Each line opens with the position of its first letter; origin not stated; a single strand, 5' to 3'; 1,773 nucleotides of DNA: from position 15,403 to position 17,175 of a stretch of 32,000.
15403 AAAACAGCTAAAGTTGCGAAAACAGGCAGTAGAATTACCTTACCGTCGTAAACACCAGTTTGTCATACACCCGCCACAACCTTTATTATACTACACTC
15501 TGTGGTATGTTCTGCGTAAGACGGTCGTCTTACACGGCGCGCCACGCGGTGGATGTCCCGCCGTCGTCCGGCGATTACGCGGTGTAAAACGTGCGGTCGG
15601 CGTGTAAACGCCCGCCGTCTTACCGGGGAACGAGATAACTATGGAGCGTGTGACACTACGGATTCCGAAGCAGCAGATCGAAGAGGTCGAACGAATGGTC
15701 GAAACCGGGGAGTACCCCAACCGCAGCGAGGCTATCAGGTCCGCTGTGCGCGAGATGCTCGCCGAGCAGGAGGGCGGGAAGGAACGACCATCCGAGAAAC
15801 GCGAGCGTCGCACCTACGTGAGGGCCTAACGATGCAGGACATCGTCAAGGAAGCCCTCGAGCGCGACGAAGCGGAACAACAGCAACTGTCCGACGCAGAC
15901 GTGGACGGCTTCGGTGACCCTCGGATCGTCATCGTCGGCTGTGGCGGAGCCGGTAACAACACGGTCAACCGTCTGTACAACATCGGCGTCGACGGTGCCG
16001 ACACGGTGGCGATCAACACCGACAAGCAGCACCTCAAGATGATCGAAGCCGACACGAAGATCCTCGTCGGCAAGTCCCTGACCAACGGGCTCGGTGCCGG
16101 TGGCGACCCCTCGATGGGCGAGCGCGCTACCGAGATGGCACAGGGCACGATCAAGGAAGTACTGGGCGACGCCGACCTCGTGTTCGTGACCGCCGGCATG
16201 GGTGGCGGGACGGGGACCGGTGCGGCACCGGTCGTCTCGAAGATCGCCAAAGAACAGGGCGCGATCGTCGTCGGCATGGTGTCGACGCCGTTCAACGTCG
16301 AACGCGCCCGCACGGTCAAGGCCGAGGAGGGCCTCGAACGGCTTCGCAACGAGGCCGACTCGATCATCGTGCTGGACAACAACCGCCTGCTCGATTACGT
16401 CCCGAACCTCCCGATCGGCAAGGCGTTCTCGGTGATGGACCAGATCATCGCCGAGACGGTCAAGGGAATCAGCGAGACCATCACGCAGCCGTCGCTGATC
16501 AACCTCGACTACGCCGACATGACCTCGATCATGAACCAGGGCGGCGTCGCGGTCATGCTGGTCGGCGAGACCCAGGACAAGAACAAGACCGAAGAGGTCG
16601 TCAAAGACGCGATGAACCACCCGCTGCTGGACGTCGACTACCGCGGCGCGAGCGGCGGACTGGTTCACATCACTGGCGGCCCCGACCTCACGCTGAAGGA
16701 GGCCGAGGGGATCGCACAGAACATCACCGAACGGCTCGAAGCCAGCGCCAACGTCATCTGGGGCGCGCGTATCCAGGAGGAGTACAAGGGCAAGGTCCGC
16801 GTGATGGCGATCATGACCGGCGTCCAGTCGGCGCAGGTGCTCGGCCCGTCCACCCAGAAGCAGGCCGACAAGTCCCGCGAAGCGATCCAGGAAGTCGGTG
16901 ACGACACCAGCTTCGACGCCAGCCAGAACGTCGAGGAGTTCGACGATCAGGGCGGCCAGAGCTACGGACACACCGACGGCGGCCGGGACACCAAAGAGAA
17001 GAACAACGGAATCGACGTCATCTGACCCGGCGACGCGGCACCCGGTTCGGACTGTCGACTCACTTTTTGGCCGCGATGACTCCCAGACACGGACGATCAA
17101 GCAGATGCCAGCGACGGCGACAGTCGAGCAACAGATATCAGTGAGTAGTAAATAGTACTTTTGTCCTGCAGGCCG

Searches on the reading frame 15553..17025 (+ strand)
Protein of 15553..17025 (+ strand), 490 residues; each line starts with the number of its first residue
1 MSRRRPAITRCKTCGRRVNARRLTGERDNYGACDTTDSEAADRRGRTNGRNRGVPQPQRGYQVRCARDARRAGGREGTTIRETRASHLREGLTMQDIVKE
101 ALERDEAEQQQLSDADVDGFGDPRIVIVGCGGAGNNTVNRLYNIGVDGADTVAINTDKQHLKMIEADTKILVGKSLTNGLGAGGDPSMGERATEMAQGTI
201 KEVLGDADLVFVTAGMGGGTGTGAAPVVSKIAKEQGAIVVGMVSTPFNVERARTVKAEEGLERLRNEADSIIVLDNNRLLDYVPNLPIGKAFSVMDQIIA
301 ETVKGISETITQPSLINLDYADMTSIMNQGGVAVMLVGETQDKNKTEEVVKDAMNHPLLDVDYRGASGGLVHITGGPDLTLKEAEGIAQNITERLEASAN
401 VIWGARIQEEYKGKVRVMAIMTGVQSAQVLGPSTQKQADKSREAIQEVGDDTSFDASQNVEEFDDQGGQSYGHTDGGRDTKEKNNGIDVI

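Call 78: search_protein_families(library=pfam, proteins=[window:15553-17025:+], max_evalue=0.001)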
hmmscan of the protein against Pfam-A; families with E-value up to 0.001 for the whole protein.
window:15553-17025:+ (490 aa): 2 families
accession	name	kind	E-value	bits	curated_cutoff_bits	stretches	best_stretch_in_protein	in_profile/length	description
PF00091.31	Tubulin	-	8.1e-45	153.9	33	1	124-282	1-188/190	Tubulin/FtsZ family, GTPase domain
PF12327.13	FtsZ_C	-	8.1e-36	122.7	27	1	331-425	1-95/95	FtsZ family, C-terminal domain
